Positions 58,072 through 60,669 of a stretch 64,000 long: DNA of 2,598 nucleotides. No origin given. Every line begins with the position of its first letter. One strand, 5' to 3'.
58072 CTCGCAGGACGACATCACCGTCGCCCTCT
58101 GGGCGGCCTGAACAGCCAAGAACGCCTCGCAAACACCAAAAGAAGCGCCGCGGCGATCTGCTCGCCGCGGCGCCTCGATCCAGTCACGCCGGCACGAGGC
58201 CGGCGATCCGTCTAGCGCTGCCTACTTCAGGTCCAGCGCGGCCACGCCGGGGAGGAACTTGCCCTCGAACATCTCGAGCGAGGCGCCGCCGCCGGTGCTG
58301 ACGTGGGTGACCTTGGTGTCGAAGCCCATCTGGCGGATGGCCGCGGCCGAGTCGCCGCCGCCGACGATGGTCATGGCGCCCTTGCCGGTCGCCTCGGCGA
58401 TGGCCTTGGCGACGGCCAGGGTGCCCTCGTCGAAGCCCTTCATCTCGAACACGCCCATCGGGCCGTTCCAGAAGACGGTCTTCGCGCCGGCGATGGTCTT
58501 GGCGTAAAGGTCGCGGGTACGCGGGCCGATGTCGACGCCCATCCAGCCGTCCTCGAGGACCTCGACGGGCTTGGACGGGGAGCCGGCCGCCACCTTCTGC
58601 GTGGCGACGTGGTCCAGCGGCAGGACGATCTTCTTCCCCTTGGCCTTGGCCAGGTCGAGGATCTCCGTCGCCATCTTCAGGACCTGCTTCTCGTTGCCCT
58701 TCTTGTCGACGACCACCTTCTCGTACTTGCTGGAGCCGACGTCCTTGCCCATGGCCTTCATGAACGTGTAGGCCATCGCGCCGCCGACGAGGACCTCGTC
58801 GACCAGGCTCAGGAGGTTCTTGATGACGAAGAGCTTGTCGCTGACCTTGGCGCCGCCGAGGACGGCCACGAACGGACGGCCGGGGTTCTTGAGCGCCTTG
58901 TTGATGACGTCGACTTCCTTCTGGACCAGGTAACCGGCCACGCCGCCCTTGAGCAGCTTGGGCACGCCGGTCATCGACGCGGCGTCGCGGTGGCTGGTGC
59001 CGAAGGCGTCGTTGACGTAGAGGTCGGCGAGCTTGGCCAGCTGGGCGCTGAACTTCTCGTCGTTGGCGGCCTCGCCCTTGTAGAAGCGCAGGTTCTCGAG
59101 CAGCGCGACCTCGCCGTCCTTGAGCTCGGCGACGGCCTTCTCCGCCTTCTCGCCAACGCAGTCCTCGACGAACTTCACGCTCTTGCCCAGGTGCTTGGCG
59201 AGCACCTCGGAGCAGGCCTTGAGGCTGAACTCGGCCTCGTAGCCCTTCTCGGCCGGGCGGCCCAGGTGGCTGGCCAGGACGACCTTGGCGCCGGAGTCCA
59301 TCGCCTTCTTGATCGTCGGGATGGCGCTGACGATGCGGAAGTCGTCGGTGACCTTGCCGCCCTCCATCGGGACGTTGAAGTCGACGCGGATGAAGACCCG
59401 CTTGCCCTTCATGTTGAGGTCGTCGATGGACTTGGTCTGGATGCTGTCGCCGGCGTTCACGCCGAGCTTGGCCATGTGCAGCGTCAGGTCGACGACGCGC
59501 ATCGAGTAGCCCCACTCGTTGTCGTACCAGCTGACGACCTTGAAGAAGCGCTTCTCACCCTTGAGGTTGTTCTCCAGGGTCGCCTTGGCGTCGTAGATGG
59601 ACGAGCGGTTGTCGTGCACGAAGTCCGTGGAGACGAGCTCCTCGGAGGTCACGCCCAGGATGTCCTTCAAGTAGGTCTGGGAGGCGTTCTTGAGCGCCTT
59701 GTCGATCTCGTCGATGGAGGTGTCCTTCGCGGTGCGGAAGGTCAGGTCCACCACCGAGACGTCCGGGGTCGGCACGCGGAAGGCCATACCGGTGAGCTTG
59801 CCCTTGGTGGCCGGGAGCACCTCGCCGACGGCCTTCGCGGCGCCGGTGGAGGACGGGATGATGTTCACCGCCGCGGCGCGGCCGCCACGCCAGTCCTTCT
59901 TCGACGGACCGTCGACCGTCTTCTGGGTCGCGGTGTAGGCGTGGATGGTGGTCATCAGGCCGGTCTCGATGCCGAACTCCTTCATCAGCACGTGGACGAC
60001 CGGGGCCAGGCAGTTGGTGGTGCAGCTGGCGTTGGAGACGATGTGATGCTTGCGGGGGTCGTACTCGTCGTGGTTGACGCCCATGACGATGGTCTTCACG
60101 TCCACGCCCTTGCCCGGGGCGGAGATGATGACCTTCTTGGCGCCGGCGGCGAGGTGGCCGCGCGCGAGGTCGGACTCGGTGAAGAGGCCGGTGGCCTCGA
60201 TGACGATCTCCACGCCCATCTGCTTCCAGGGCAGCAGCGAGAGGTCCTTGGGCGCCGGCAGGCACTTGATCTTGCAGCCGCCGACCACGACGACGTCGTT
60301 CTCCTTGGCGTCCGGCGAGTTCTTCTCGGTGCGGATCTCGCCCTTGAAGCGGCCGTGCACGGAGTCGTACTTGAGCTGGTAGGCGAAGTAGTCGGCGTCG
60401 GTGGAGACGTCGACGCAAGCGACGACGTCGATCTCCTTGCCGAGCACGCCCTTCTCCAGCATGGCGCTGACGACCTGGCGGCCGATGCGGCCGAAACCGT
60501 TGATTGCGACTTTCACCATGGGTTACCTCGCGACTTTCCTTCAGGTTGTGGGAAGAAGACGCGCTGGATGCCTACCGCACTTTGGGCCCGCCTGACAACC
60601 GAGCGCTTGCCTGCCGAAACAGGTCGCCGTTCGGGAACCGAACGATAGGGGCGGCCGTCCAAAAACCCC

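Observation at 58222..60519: gap and pgk read as one 765-aa ORF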

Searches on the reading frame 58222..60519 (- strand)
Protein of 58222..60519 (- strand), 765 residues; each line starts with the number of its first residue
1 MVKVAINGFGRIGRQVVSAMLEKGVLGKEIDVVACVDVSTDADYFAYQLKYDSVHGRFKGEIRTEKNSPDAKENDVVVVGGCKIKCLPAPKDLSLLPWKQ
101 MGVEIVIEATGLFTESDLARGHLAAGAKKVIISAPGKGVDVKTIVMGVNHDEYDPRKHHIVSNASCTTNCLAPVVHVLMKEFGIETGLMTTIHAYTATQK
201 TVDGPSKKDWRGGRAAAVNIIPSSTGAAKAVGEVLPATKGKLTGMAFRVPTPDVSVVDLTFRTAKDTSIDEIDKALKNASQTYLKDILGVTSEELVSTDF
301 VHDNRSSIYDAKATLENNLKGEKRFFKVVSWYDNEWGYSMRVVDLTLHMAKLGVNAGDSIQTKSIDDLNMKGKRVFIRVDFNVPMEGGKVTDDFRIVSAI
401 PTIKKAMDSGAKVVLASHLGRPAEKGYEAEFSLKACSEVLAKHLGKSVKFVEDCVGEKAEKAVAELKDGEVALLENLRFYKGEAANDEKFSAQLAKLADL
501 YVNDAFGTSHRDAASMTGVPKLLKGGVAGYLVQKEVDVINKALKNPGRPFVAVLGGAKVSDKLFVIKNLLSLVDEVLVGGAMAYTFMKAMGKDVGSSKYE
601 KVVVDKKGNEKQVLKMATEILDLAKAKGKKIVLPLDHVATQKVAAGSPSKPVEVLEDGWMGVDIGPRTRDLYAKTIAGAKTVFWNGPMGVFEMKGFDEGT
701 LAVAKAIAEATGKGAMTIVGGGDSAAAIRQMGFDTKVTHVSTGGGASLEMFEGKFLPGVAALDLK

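Call 3: search_protein_families(library=pfam, proteins=[window:58222-60519:-])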
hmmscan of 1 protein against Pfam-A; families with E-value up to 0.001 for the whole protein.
window:58222-60519:- (765 aa): 3 families
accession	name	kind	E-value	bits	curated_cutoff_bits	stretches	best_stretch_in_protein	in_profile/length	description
PF00162.24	PGK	-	3.9e-152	507.1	27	1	365-754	1-379/379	Phosphoglycerate kinase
PF02800.25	Gp_dh_C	-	7.7e-66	221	24.4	1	171-332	1-158/158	Glyceraldehyde 3-phosphate dehydrogenase, C-terminal domain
PF00044.30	Gp_dh_N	-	5.9e-27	94.3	31.7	1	2-115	1-100/101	Glyceraldehyde 3-phosphate dehydrogenase, NAD binding domain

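Call 5: find_homologous_proteins(query=window:58222-60519:-, max_evalue=1e-50)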
Query window:58222-60519:- (765 aa): 5168 proteins with E <= 1e-50 among 8000 candidates; the best 120 are listed.
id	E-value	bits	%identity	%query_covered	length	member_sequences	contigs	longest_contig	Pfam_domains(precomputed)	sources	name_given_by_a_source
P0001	0.0e+0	1504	88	100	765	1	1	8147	PF02800.26,PF00162.25,PF00044.31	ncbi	-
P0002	0.0e+0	1434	83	100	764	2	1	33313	PF02800.26,PF00162.25,PF00044.31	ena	-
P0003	0.0e+0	1411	82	100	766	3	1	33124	PF02800.26,PF00162.25,PF00044.31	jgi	-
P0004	0.0e+0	1409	81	100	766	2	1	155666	PF02800.26,PF00162.25,PF00044.31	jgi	jgi:glyceraldehyde 3-phosphate dehydrogenase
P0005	0.0e+0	1403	81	100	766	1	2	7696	PF02800.26,PF00162.25,PF00044.31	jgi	-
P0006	0.0e+0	1388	81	100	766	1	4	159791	PF02800.26,PF00162.25,PF00044.31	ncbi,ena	-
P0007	0.0e+0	1386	80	100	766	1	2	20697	PF02800.26,PF00162.25,PF00044.31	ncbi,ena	-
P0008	0.0e+0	1382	80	100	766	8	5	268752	PF02800.26,PF00162.25,PF00044.31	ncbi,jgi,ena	-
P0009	0.0e+0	1377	80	100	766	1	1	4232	PF02800.26,PF00162.25,PF00044.31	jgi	jgi:glyceraldehyde 3-phosphate dehydrogenase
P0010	0.0e+0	1375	80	100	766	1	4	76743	PF02800.26,PF00162.25,PF00044.31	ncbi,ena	-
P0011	0.0e+0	1369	81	100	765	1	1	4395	PF02800.26,PF00162.25,PF00044.31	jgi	jgi:glyceraldehyde 3-phosphate dehydrogenase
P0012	0.0e+0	1359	79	100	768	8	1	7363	PF02800.26,PF00162.25,PF00044.31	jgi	jgi:glyceraldehyde 3-phosphate dehydrogenase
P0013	0.0e+0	1359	79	100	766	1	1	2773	PF02800.26,PF00162.25,PF00044.31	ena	-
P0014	0.0e+0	1347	80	100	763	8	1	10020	PF02800.26,PF00162.25,PF00044.31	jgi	jgi:glyceraldehyde 3-phosphate dehydrogenase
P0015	0.0e+0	1345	78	100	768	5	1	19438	PF02800.26,PF00162.25,PF00044.31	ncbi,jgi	jgi:glyceraldehyde 3-phosphate dehydrogenase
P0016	0.0e+0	1344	79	100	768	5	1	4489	PF02800.26,PF00162.25,PF00044.31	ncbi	-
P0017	0.0e+0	1342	78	100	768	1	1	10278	PF02800.26,PF00162.25,PF00044.31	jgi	jgi:glyceraldehyde 3-phosphate dehydrogenase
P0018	0.0e+0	1338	80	100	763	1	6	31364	PF02800.26,PF00162.25,PF00044.31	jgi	jgi:glyceraldehyde 3-phosphate dehydrogenase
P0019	0.0e+0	1337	77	100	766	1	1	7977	PF02800.26,PF00162.25,PF00044.31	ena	-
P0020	0.0e+0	1335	79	100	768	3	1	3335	PF02800.26,PF00162.25,PF00044.31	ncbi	-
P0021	0.0e+0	1334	79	100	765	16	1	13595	PF02800.26,PF00162.25,PF00044.31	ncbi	-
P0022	0.0e+0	1332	77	100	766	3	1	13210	PF02800.26,PF00162.25,PF00044.31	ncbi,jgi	jgi:glyceraldehyde 3-phosphate dehydrogenase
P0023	0.0e+0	1331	78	100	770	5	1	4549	PF02800.26,PF00162.25,PF00044.31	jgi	jgi:glyceraldehyde 3-phosphate dehydrogenase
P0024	0.0e+0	1329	76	100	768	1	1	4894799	PF02800.26,PF00162.25,PF00044.31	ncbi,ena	-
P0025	0.0e+0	1320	78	100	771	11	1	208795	PF02800.26,PF00162.25,PF00044.31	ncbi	-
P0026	0.0e+0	1319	77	100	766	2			PF02800.26,PF00162.25,PF00044.31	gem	-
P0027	0.0e+0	1315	77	100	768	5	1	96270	PF02800.26,PF00162.25,PF00044.31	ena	-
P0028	0.0e+0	1312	76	100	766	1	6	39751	PF02800.26,PF00162.25,PF00044.31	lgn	-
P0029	0.0e+0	1305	75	100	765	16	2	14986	PF02800.26,PF00162.25,PF00044.31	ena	-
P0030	0.0e+0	1303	76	100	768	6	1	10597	PF02800.26,PF00162.25,PF00044.31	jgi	jgi:glyceraldehyde 3-phosphate dehydrogenase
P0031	0.0e+0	1302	76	100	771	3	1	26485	PF02800.26,PF00162.25,PF00044.31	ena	-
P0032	0.0e+0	1297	80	95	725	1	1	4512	PF02800.26,PF00162.25,PF00044.31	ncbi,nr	ncbi:MAG: type I glyceraldehyde-3-phosphate dehydrogenase, partial [Polyangiaceae bacterium]|nr:type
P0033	0.0e+0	1271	74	100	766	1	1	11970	PF02800.26,PF00162.25,PF00044.31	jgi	jgi:glyceraldehyde 3-phosphate dehydrogenase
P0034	0.0e+0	1226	72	100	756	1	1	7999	PF02800.26,PF00162.25,PF00044.31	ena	-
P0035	0.0e+0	1093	79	81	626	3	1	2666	PF02800.26,PF00162.25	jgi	jgi:3-phosphoglycerate kinase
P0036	0.0e+0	1084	76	83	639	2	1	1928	PF02800.26,PF00162.25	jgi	jgi:3-phosphoglycerate kinase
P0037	0.0e+0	1050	70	45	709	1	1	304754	PF02800.26,PF00044.31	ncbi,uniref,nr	ncbi:unnamed protein product [Symbiodinium natans]|uniref:Glyceraldehyde 3-phosphate dehydrogenase N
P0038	6.0e-294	995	61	100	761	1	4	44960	PF02800.26,PF00162.25,PF00044.31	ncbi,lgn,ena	-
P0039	2.5e-293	993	61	100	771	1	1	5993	PF02800.26,PF00162.25,PF00044.31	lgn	-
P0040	1.5e-292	990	61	100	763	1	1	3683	PF02800.26,PF00162.25,PF00044.31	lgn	-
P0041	2.4e-291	986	64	91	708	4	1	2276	PF02800.26,PF00162.25,PF00044.31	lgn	-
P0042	2.9e-291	986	61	100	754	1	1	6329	PF02800.26,PF00162.25,PF00044.31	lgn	-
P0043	5.9e-291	985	70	45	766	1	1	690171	PF02800.26,PF00044.31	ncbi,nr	ncbi:unnamed protein product [Symbiodinium sp. CCMP2592]|nr:unnamed protein product [Symbiodinium sp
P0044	7.6e-288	975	60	100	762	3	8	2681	PF02800.26,PF00162.25,PF00044.31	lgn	-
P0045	1.7e-287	974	61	100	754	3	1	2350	PF02800.26,PF00162.25,PF00044.31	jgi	-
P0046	3.5e-287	973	59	100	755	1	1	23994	PF02800.26,PF00162.25,PF00044.31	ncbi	-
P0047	3.9e-286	969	59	99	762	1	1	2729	PF02800.26,PF00162.25,PF00044.31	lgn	-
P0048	1.2e-285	967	60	100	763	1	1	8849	PF02800.26,PF00162.25,PF00044.31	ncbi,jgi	jgi:glyceraldehyde-3-phosphate dehydrogenase type I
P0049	2.7e-285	966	59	100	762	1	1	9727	PF02800.26,PF00162.25,PF00044.31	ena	-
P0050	1.0e-283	961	69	45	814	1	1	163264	PF02800.26,PF00044.31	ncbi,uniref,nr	ncbi:Glyceraldehyde-3-phosphate dehydrogenase, glycosomal [Symbiodinium microadriaticum]|uniref:Glyc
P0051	4.3e-276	936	72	75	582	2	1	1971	PF02800.26,PF00162.25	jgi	-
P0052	3.2e-265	900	79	68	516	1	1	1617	PF02800.26,PF00162.25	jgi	jgi:3-phosphoglycerate kinase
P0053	9.4e-258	875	66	46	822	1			PF02800.26,PF00044.31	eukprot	eukprot:gene6038-4340_t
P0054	8.9e-257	872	75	68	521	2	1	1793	PF02800.26,PF00162.25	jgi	jgi:phosphoglycerate kinase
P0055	1.6e-248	845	74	68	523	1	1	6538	PF02800.26,PF00162.25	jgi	jgi:3-phosphoglycerate kinase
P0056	8.4e-245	832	70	45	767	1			PF02800.26,PF00162.25,PF00044.31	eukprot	eukprot:TRINITY_DN930_c0_g2_i1.p1 TRINITY_DN930_c0_g2~~TRINITY_DN930_c0_g2_i1.p1 ORF type:complete l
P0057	2.1e-244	831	58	88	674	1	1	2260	PF02800.26,PF00162.25,PF00044.31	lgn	-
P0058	2.7e-244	831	67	45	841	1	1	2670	PF02800.26,PF00162.25,PF00044.31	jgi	-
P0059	3.4e-243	827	63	50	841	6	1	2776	PF02800.26,PF00162.25,PF00044.31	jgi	-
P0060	5.0e-243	827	68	75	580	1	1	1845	PF02800.26,PF00162.25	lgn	-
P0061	8.8e-243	826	69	46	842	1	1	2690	PF02800.26,PF00162.25,PF00044.31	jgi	-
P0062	1.4e-234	799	83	56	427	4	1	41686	PF02800.26,PF00162.25,PF00044.31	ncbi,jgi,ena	jgi:glyceraldehyde 3-phosphate dehydrogenase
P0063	1.0e-219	749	46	45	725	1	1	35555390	PF01113.27,PF02800.26,PF02826.26,PF18036.9,PF00044.31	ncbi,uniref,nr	ncbi:hypothetical protein DY000_02043924 [Brassica cretica]|uniref:glyceraldehyde-3-phosphate dehydr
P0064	3.0e-218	745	52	98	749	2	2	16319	PF02800.26,PF00162.25,PF00044.31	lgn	-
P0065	3.6e-211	721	54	46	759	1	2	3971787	PF01113.27,PF02800.26,PF02826.26,PF00044.31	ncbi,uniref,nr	ncbi:glyceraldehyde-3-phosphate dehydrogenase, cytosolic [Cucumis melo var. makuwa]|uniref:glycerald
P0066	8.3e-210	717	55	46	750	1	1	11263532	PF01113.27,PF02800.26,PF02826.26,PF00044.31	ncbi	ncbi:Glyceraldehyde-3-phosphate dehydrogenase, cytosolic, partial [Cucurbita argyrosperma subsp. sor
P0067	1.2e-207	710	54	46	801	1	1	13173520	PF01113.27,PF02800.26,PF02826.26,PF00044.31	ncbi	ncbi:Glyceraldehyde-3-phosphate dehydrogenase, cytosolic, partial [Cucurbita argyrosperma subsp. sor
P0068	5.8e-207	707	55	46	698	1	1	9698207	PF01113.27,PF02800.26,PF00044.31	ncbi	ncbi:Glyceraldehyde-3-phosphate dehydrogenase, cytosolic, partial [Cucurbita argyrosperma subsp. arg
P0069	1.0e-205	703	55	45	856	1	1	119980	PF02800.26,PF00044.31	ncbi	ncbi:hypothetical protein LXL04_039925 [Taraxacum kok-saghyz]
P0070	4.7e-205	701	48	99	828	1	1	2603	PF02800.26,PF00162.25,PF00044.31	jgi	-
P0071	2.3e-204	699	54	46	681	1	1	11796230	PF01113.27,PF02800.26,PF02826.26,PF00044.31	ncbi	ncbi:Glyceraldehyde-3-phosphate dehydrogenase, cytosolic, partial [Cucurbita argyrosperma subsp. arg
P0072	2.8e-204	698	77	55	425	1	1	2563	PF00162.25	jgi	jgi:phosphoglycerate kinase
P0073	5.7e-203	694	53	45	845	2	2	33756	PF02800.26,PF00162.25,PF00044.31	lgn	-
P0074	4.6e-201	688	55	45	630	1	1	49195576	PF02800.26,PF00044.31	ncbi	ncbi:Glyceraldehyde-3-phosphate dehydrogenase [Glycine soja]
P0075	1.8e-200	686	48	99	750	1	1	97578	PF02800.26,PF00162.25,PF00044.31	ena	-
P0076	6.1e-200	684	48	99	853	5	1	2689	PF02800.26,PF00162.25,PF00044.31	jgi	-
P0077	9.4e-200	683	52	47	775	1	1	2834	PF02800.26,PF00162.25,PF00044.31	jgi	-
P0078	5.3e-197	674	54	45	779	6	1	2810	PF02800.26,PF00162.25,PF00044.31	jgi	-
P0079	6.3e-196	671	43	53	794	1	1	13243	PF00162.25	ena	-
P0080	9.5e-196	670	54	46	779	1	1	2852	PF02800.26,PF00162.25,PF00044.31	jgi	-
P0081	3.4e-195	668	54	46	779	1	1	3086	PF02800.26,PF00162.25,PF00044.31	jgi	-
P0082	9.5e-193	660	54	46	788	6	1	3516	PF02800.26,PF00162.25,PF00044.31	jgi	-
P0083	1.1e-190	654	72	56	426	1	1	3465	PF00162.25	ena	-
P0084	4.0e-190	652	46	100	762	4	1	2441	PF02800.26,PF00162.25,PF00044.31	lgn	-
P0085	5.1e-190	651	45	100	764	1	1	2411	PF02800.26,PF00162.25,PF00044.31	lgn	-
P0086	8.0e-190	651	46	100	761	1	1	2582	PF02800.26,PF00162.25,PF00044.31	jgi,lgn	jgi:phosphoglycerate kinase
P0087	1.1e-189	650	47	100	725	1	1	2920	PF02800.26,PF00162.25,PF00044.31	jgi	jgi:glyceraldehyde-3-phosphate dehydrogenase type I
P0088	3.1e-189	649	48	100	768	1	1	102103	PF02800.26,PF00162.25,PF00044.31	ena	-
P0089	4.9e-188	645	46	100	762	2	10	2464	PF02800.26,PF00162.25,PF00044.31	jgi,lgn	jgi:phosphoglycerate kinase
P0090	7.7e-188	644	45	100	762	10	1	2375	PF02800.26,PF00162.25,PF00044.31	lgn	-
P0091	8.0e-188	644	47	100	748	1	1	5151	PF02800.26,PF00162.25,PF00044.31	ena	-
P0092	2.2e-187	643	46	100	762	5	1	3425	PF02800.26,PF00162.25,PF00044.31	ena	-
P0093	5.0e-187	641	45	100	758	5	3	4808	PF02800.26,PF00162.25,PF00044.31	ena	-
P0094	1.2e-186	640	47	100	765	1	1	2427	PF02800.26,PF00162.25,PF00044.31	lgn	-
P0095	1.9e-186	639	46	100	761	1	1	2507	PF02800.26,PF00162.25,PF00044.31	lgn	-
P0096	6.2e-186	638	51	46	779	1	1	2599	PF02800.26,PF00162.25,PF00044.31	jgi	jgi:glyceraldehyde-3-phosphate dehydrogenase type I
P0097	9.0e-186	637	45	99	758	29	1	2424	PF02800.26,PF00162.25,PF00044.31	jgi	-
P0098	1.5e-185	637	45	100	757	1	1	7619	PF02800.26,PF00162.25,PF00044.31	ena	-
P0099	1.7e-185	636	53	46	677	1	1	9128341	PF02800.26,PF00044.31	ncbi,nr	ncbi:hypothetical protein KM043_007501 [Ampulex compressa]|nr:hypothetical protein KM043_007501 [Amp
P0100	6.6e-185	634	46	100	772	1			PF02800.26,PF00162.25,PF00044.31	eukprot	eukprot:TRINITY_DN6_c0_g1_i2.p1 TRINITY_DN6_c0_g1~~TRINITY_DN6_c0_g1_i2.p1 ORF type:complete len:773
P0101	3.1e-184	632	51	46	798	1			PF02800.26,PF00162.25,PF00044.31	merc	-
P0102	2.1e-183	629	45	99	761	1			PF02800.26,PF00162.25,PF00044.31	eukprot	eukprot:m51a1_g4977 putative glyceraldehyde-3-phosphate dehydrogenase + kinase (762) ;mRNA; f:27597-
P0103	2.0e-182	626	45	100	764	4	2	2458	PF02800.26,PF00162.25,PF00044.31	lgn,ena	-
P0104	4.2e-182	625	45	100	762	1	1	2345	PF02800.26,PF00162.25,PF00044.31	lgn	-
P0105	7.8e-182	624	44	99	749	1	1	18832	PF02800.26,PF00162.25,PF00044.31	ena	-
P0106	2.3e-180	619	44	100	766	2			PF02800.26,PF00162.25,PF00044.31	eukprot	eukprot:TRINITY_DN318_c0_g1_i4.p1 TRINITY_DN318_c0_g1~~TRINITY_DN318_c0_g1_i4.p1 ORF type:complete l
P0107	7.6e-180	618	45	99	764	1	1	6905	PF02800.26,PF00162.25,PF00044.31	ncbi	-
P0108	1.4e-179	617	47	95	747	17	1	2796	PF02800.26,PF00162.25,PF00044.31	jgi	jgi:phosphoglycerate kinase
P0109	2.2e-179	616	45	99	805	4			PF02800.26,PF00162.25,PF00044.31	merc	-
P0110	3.4e-179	616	48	100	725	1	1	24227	PF02800.26,PF00162.25,PF00044.31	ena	-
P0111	3.8e-179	615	48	53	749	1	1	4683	PF02800.26,PF00162.25,PF00044.31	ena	-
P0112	4.3e-178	612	43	100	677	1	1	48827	PF02800.26,PF00162.25,PF00044.31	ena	-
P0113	5.0e-178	612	45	99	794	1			PF02800.26,PF00162.25,PF00044.31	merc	-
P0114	3.0e-177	609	44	99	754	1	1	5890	PF02800.26,PF00162.25,PF00044.31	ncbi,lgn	-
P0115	4.3e-176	605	50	45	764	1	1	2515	PF02800.26,PF00162.25,PF00044.31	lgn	-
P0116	6.1e-176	605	47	93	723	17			PF02800.26,PF00162.25,PF00044.31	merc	-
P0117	8.5e-176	604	43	99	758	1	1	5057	PF02800.26,PF00162.25,PF00044.31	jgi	jgi:glyceraldehyde 3-phosphate dehydrogenase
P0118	1.5e-174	600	51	46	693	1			PF02800.26,PF00044.31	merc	-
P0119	1.3e-173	597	50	45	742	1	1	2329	PF02800.26,PF00162.25,PF00044.31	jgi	jgi:glyceraldehyde 3-phosphate dehydrogenase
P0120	1.6e-173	597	52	46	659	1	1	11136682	PF02800.26,PF00044.31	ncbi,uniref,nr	ncbi:hypothetical protein KPH14_003943 [Odynerus spinipes]|uniref:glyceraldehyde-3-phosphate dehydro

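Call 10: find_related_loci(query=window:58222-60519:-, collection=genome_contigs, flank=6000)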
Query window:58222-60519:- (765 aa) in genome_contigs; peptide patterns used: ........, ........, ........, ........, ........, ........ (x = any residue, [..] = any of these).
600 stretches matched a pattern (row limit reached: there are more); 597 encode a relative of the query (tblastn E <= 1e-3); the best 80 are kept; 80 distinct loci.
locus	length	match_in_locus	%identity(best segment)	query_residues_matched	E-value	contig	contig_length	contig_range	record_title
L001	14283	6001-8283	48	2-762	0e+0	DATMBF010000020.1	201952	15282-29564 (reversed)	MAG TPA_asm: Bacteroidota bacterium isolate SMAG_U13346 k141_49456, whole genome shotgun sequence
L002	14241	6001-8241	49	2-763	0e+0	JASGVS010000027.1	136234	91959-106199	MAG: Bacillota bacterium isolate MAG218_SZBP c_000000043078, whole genome shotgun sequence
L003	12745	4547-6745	50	3-763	0e+0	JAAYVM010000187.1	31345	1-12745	MAG: Acholeplasmataceae bacterium isolate AS27yjCOA_58 170866_AS27, whole genome shotgun sequence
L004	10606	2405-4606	49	2-762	0e+0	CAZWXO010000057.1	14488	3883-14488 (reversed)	MAG TPA_asm: uncultured bacterium isolate binchicken_co113_116 genome assembly, contig: NODE_4819_length_14488_cov_3.789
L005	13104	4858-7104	48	2-762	0e+0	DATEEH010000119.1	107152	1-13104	MAG TPA_asm: Nitrospira sp. isolate SMAG_U8728 k141_2425242, whole genome shotgun sequence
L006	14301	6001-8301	49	2-765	0e+0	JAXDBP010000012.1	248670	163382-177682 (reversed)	MAG: Bellilinea sp. isolate POMEDNA-B21 Raw2_k127_1799753, whole genome shotgun sequence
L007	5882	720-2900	47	3-762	0e+0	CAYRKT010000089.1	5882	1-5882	MAG TPA_asm: uncultured Synergistia bacterium isolate binchicken_co170_59 genome assembly, contig: NODE_4552_length_5882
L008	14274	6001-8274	47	2-762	0e+0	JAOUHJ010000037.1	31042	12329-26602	MAG: Nitrospira sp. isolate 4_1_May_SF_Bin59 4_1_May_SF_Bin59_scaffold_472_c1, whole genome shotgun sequence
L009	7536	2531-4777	47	1-762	0e+0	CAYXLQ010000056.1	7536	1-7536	MAG TPA_asm: uncultured Clostridiaceae bacterium isolate binchicken_co173_314 genome assembly, contig: NODE_32497_length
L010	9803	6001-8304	47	3-765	0e+0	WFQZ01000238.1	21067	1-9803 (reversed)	MAG: Thermoflexales bacterium isolate S014_19 k151_287958, whole genome shotgun sequence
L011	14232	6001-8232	48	3-765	0e+0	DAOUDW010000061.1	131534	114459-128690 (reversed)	MAG TPA_asm: Anaerolineales bacterium isolate N14_70 453735, whole genome shotgun sequence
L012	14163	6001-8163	48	2-763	0e+0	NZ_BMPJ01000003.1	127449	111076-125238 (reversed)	Thermus composti strain JCM 19902 sequence03, whole genome shotgun sequence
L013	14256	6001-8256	48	2-763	0e+0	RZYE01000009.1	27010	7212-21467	MAG: Actinomycetota bacterium isolate INTA.AUR.005 contig-100_620, whole genome shotgun sequence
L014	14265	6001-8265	48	2-762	0e+0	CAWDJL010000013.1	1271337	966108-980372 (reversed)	MAG: uncultured Acidobacteriota bacterium isolate MFD00962.bin.1.9 genome assembly, contig: contig_8268, whole genome sh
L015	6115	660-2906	46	2-762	0e+0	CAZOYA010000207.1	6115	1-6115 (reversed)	MAG TPA_asm: uncultured Gemmatimonadaceae bacterium isolate SRP263527_co2_188 genome assembly, contig: NODE_12798_length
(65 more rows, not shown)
